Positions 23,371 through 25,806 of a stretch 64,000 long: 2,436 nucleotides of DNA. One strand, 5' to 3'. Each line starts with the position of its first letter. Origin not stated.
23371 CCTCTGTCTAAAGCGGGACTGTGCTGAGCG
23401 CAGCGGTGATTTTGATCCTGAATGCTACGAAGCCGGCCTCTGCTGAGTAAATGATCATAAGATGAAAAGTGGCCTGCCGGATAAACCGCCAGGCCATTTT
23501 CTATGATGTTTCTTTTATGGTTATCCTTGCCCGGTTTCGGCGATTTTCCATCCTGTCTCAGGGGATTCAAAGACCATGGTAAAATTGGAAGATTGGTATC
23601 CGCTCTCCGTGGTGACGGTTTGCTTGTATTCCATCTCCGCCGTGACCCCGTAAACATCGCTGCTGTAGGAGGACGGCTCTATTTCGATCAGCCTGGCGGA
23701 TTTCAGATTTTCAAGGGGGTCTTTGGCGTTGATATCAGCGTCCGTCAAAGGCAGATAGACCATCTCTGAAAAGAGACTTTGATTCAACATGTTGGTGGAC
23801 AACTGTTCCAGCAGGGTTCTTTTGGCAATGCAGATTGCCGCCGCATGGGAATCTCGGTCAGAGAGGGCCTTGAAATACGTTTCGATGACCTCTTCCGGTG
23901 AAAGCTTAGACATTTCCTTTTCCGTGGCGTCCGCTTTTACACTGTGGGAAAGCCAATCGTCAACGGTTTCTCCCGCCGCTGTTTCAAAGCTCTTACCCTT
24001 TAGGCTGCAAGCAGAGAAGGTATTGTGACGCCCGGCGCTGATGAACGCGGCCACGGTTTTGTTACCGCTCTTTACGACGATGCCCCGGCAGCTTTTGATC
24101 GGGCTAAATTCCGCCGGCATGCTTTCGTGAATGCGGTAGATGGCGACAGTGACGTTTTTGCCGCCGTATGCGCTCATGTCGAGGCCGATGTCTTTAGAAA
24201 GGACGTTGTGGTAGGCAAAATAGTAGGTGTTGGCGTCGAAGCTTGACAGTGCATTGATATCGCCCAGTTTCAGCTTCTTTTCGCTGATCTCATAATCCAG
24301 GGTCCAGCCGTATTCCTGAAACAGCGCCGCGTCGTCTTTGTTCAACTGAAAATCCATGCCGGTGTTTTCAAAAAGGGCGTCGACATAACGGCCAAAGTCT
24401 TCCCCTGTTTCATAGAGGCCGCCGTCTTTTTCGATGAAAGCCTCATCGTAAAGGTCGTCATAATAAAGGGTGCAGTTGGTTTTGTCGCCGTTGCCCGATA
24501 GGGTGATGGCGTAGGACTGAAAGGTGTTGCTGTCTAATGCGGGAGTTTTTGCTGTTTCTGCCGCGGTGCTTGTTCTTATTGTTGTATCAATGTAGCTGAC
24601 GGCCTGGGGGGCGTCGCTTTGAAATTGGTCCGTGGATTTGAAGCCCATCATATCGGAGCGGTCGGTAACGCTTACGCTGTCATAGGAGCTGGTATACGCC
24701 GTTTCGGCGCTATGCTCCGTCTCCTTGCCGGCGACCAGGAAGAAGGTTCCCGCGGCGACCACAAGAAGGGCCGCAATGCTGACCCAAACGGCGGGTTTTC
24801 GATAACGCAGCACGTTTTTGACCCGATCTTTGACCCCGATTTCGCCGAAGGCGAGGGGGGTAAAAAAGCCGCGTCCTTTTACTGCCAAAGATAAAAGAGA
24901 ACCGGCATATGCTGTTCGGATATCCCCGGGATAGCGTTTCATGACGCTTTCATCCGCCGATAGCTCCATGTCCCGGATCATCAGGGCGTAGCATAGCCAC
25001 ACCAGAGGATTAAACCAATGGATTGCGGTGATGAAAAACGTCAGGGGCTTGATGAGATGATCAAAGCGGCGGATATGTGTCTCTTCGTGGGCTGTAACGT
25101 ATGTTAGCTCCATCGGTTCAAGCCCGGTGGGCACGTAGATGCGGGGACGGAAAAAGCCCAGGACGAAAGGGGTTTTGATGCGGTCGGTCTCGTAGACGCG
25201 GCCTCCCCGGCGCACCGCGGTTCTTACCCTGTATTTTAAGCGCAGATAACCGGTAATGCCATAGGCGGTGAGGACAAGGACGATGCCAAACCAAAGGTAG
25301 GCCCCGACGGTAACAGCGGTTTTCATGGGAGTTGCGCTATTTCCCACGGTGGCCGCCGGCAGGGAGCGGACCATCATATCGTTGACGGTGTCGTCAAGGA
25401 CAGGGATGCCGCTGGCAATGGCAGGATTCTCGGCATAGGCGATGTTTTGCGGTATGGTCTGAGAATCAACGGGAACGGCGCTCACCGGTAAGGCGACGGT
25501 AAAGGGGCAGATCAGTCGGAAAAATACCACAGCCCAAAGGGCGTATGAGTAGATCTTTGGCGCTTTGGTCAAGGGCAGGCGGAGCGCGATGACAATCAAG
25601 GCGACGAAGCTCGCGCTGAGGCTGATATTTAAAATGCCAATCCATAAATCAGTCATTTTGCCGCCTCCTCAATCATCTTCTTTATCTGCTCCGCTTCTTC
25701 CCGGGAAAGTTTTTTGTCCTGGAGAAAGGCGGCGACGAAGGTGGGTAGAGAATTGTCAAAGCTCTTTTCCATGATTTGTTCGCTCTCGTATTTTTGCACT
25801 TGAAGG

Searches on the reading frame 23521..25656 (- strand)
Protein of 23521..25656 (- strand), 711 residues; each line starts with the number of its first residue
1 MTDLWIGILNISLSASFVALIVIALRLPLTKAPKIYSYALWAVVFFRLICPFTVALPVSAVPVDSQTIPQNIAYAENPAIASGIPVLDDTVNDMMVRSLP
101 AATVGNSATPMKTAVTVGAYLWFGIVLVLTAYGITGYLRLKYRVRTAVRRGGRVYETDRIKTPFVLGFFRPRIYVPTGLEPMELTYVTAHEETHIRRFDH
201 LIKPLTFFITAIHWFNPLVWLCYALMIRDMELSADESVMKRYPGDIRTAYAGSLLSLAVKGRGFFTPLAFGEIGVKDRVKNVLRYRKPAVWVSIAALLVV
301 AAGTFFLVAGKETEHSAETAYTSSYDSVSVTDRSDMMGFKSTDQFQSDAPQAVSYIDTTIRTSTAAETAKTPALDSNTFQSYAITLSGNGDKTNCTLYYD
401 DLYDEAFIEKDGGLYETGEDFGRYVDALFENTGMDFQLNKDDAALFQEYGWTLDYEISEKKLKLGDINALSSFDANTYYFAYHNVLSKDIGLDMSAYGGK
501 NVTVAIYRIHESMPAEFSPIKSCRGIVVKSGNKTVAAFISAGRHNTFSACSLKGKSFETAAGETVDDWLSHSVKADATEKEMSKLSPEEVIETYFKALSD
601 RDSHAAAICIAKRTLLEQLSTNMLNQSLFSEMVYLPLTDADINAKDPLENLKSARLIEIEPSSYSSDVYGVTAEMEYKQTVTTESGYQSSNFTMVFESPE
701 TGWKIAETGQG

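Call 17: search_protein_families(library=pfam, proteins=[window:23521-25656:-], max_evalue=0.00001)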
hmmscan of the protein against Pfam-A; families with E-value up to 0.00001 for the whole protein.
window:23521-25656:- (711 aa): 3 families
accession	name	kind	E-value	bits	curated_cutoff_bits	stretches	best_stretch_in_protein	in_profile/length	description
PF05569.17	Peptidase_M56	-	2.8e-50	171.6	31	1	8-279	3-293/296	BlaR1 peptidase M56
PF16111.11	DUF4829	-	2.2e-16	61.1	25.5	1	588-709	1-119/119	Domain of unknown function (DUF4829)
PF16112.10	DUF4830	-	3.6e-10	40.5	23.5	1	445-539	1-84/84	Domain of unknown function (DUF4830)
